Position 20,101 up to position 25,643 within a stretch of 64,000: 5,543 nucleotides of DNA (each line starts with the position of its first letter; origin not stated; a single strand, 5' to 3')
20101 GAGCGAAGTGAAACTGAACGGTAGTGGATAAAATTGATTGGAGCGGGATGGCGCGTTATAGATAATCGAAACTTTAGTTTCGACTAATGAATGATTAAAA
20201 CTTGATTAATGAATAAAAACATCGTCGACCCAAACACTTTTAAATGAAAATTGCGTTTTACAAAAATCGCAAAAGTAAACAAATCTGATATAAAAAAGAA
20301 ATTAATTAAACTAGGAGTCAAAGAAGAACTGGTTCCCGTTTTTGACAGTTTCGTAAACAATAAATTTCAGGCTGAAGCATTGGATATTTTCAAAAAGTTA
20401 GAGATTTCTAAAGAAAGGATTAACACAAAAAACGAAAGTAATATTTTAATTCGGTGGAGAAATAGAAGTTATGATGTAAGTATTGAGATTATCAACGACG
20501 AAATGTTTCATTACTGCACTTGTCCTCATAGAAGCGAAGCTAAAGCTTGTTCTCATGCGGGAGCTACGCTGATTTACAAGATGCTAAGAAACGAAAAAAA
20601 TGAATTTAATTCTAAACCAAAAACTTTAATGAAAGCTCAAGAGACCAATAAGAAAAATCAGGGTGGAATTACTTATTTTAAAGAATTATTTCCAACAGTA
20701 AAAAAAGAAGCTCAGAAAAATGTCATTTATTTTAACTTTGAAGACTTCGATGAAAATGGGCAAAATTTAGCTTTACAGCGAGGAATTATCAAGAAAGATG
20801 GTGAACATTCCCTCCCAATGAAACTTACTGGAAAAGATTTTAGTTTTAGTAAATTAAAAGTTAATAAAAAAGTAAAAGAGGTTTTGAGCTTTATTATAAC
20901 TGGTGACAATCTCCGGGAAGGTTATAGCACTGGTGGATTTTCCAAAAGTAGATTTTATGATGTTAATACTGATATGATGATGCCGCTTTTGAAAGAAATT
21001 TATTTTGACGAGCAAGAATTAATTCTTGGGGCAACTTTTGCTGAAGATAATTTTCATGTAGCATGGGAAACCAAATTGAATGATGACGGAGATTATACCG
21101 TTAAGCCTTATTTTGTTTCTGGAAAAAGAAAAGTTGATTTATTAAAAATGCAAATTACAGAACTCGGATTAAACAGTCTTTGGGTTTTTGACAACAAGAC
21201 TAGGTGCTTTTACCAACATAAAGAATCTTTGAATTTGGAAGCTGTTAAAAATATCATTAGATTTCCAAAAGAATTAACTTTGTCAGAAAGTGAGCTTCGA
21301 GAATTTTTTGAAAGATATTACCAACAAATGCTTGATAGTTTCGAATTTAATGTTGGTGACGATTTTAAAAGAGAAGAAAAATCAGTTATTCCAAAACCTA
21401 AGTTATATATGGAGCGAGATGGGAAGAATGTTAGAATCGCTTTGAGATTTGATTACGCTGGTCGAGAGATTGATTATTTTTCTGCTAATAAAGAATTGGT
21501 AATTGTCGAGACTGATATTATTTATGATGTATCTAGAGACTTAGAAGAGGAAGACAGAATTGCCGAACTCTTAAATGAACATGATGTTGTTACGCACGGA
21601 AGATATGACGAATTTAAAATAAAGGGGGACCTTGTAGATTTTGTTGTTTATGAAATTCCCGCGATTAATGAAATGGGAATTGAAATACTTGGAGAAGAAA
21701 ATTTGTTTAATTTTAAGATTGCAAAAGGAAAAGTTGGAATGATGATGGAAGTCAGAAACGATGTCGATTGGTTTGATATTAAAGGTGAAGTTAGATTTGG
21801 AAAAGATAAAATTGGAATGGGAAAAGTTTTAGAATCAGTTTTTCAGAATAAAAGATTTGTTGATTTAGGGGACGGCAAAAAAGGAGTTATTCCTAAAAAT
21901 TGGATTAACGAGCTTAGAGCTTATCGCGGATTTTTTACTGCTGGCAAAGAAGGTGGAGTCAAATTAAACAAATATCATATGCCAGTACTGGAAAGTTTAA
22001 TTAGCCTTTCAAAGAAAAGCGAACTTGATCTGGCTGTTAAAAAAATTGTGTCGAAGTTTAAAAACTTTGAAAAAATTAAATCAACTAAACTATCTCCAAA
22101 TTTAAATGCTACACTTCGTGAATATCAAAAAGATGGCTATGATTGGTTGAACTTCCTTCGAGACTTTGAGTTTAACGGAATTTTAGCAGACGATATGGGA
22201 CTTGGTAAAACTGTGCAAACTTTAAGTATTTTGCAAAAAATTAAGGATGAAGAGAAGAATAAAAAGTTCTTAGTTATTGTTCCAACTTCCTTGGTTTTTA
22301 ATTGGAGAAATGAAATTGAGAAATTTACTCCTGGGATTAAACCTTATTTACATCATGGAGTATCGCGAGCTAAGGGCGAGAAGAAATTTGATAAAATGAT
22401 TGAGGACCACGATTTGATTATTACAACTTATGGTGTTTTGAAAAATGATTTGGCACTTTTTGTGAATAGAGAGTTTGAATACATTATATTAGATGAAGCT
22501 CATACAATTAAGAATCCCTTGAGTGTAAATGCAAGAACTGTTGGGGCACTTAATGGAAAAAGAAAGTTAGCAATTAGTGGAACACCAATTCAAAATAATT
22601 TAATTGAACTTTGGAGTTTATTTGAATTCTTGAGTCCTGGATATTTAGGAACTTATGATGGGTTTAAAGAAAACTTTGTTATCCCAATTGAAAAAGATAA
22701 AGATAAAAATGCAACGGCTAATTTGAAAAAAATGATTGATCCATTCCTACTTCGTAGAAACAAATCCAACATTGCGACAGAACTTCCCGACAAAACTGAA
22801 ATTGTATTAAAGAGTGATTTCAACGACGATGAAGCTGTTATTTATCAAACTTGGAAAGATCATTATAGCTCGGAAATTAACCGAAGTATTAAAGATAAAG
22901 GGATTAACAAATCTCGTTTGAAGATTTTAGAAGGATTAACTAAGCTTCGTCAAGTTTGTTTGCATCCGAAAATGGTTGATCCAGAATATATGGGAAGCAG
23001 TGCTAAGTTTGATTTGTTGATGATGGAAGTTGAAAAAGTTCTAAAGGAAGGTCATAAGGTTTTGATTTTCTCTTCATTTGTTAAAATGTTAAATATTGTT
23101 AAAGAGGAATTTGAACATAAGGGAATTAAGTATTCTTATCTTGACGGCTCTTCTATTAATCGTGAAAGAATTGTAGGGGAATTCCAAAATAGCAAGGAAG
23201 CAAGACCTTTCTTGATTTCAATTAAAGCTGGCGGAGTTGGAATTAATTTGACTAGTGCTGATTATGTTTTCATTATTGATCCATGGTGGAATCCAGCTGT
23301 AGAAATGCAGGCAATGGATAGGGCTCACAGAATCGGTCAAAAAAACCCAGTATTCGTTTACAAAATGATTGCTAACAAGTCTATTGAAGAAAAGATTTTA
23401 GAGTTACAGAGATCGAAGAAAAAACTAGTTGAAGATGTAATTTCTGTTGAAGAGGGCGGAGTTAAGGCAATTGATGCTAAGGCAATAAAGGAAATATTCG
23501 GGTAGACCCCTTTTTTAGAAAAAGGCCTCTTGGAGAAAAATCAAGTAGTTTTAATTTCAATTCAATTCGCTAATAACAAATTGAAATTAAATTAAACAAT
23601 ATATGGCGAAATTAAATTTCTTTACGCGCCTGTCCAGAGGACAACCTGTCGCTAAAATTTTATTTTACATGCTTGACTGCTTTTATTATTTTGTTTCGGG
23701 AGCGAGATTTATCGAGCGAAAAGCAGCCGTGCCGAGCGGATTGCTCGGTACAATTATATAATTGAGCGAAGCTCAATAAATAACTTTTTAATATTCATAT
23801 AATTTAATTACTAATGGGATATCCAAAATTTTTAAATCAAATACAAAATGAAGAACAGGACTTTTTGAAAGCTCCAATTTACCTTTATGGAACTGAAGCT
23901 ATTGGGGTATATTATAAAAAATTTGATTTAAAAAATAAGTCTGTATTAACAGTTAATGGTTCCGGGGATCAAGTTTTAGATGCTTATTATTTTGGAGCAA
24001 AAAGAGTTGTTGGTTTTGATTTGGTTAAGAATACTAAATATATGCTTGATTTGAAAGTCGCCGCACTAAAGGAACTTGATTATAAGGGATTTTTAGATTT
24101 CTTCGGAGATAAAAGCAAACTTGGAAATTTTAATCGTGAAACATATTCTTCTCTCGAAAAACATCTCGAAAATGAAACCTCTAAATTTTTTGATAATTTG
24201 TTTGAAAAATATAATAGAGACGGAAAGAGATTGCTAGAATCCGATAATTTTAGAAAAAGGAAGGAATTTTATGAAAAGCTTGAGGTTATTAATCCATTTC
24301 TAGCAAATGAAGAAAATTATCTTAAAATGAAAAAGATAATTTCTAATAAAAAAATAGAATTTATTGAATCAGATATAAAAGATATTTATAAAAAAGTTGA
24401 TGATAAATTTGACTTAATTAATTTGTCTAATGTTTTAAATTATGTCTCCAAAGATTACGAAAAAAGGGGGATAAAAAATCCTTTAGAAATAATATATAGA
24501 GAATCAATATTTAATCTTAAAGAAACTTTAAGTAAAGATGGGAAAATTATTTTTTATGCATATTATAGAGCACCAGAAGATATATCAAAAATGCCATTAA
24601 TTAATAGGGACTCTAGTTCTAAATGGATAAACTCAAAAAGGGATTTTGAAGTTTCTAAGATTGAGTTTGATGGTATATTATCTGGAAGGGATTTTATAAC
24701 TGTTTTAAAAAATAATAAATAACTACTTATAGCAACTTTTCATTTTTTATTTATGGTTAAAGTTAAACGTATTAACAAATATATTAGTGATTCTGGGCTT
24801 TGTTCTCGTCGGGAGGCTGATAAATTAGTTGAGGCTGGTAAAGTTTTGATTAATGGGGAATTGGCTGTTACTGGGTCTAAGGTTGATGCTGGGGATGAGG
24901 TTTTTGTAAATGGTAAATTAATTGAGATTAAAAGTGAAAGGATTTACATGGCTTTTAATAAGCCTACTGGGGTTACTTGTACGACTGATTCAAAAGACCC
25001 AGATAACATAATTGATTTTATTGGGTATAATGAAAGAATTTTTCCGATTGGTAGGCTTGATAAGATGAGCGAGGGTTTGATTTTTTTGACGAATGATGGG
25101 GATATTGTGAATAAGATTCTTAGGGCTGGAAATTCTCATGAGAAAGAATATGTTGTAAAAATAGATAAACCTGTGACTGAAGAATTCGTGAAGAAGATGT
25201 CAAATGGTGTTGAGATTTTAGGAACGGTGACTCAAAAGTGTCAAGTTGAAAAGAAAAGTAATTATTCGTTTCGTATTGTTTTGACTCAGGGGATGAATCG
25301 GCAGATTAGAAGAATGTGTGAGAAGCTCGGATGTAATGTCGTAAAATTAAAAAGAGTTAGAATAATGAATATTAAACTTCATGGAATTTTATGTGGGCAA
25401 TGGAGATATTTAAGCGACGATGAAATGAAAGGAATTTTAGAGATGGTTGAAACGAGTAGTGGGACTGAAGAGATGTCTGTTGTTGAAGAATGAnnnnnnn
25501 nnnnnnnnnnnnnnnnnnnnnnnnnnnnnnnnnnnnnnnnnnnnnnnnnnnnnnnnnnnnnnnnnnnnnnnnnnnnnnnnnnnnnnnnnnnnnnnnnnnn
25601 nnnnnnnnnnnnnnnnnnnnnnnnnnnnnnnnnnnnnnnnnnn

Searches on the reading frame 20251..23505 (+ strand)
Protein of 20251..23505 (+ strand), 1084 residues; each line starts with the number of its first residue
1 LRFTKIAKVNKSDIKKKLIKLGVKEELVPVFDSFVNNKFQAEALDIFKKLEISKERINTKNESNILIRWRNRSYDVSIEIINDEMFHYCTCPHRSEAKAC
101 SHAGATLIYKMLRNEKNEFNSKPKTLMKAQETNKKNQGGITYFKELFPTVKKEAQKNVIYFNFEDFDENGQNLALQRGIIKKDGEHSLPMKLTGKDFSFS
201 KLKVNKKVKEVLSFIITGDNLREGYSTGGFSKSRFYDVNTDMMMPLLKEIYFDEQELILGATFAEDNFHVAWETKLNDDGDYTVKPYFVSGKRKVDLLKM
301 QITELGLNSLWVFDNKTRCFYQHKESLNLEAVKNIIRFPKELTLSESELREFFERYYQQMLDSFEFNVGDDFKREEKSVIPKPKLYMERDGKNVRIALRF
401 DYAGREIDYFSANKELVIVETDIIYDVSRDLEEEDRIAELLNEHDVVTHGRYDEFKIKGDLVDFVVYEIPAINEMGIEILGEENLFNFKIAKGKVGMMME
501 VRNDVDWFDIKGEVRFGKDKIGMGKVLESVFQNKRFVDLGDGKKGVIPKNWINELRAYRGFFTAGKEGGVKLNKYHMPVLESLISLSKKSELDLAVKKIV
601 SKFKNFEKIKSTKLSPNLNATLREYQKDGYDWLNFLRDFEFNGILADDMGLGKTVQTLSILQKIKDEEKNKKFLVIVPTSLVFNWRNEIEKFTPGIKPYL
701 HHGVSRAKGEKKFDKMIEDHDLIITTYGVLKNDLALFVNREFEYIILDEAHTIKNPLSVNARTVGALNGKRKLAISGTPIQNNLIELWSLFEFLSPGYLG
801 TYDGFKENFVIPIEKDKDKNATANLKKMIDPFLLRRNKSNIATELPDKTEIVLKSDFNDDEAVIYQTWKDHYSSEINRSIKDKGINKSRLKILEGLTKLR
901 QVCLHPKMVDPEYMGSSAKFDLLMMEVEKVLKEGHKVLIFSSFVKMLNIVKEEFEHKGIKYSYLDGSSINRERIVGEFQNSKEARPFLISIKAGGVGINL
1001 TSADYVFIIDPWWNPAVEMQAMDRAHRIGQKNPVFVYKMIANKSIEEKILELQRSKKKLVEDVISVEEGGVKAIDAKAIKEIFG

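Call 16: search_protein_families(library=pfam, proteins=[window:20251-23505:+])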
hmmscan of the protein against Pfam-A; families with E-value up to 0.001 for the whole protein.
window:20251-23505:+ (1084 aa): 6 families
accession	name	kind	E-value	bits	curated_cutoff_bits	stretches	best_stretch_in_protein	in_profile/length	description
PF00176.29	SNF2-rel_dom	-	8.4e-75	252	24.9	1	625-908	1-290/290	SNF2-related domain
PF00271.37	Helicase_C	-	7.1e-24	84.6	23.5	1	927-1029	10-110/110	Helicase conserved C-terminal domain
PF08455.15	SNF2_assoc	-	1.3e-23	84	27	1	300-609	64-368/373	Bacterial SNF2 helicase associated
PF04851.21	ResIII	-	3.5e-15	56.7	22.5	1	621-780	3-163/164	Type III restriction enzyme, res subunit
PF00270.35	DEAD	-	4.5e-11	43.2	26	1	646-782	20-162/167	DEAD/DEAH box helicase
PF18766.7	SWI2_SNF2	-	0.00046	20.3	26.7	1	642-802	20-174/221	SWI2/SNF2 ATPase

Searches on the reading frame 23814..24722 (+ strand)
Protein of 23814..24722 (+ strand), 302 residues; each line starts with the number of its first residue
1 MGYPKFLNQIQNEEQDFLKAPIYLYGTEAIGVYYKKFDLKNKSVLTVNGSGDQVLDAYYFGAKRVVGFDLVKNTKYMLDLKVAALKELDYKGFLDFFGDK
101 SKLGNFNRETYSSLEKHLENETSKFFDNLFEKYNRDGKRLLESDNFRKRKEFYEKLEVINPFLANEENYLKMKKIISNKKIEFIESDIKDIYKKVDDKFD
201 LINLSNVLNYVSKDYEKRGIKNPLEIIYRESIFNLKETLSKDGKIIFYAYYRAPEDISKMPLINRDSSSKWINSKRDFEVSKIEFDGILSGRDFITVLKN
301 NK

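Call 51: search_protein_families(library=pfam, proteins=[window:23814-24722:+], max_evalue=0.00001)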
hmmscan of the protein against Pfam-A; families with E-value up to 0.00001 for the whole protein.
window:23814-24722:+ (302 aa): 1 family
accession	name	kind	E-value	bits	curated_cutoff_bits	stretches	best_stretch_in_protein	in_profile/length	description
PF11899.13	DUF3419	-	1.2e-14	54.8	28.2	1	41-141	31-131/385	Protein of unknown function (DUF3419)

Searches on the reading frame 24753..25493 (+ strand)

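Call 51: search_protein_families(library=pfam, proteins=[window:24753-25493:+], max_evalue=0.00001)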
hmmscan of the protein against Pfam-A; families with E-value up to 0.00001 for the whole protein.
window:24753-25493:+ (246 aa): 2 families
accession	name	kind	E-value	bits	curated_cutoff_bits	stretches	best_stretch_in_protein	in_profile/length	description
PF00849.27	PseudoU_synth_2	-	4.2e-20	72.9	26.8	1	65-190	2-151/152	RNA pseudouridylate synthase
PF01479.30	S4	-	1e-11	44.8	22.8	1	6-50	2-48/48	S4 domain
